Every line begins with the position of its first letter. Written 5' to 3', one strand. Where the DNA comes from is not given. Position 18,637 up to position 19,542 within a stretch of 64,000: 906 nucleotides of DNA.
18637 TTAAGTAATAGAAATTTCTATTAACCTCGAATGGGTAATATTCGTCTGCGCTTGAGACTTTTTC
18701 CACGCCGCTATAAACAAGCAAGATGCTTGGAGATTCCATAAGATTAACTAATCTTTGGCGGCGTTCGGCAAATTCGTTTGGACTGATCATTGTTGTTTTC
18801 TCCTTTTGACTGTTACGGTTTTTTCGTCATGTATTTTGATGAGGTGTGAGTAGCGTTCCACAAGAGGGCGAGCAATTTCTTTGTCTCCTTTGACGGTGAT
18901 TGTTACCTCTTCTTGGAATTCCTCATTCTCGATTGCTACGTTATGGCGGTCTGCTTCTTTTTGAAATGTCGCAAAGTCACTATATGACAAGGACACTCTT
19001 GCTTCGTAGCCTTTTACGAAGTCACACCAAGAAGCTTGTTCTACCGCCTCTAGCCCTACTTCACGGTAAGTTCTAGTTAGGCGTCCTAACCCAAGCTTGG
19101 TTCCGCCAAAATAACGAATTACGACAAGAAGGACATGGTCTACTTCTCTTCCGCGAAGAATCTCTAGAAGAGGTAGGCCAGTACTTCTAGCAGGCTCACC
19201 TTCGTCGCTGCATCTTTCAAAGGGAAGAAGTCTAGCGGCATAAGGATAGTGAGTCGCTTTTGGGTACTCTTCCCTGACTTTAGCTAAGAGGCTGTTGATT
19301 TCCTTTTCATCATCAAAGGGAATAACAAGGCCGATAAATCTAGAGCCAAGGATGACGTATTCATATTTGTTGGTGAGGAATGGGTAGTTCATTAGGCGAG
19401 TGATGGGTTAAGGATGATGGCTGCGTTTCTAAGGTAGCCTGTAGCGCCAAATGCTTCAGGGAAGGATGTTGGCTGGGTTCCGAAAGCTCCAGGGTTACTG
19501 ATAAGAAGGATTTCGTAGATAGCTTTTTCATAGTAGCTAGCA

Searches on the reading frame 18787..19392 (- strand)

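Call 16: search_protein_families(library=pfam, proteins=[window:18787-19392:-], max_evalue=0.001)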
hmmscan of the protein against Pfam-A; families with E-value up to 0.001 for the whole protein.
window:18787-19392:- (201 aa): 2 families
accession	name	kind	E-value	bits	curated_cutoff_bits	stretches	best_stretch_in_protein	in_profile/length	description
PF01205.25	UPF0029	-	7e-28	97.2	27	1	16-116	2-106/107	Uncharacterized protein family UPF0029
PF09186.17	DUF1949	-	1.9e-05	24.9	23.7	1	133-168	1-36/56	Domain of unknown function (DUF1949)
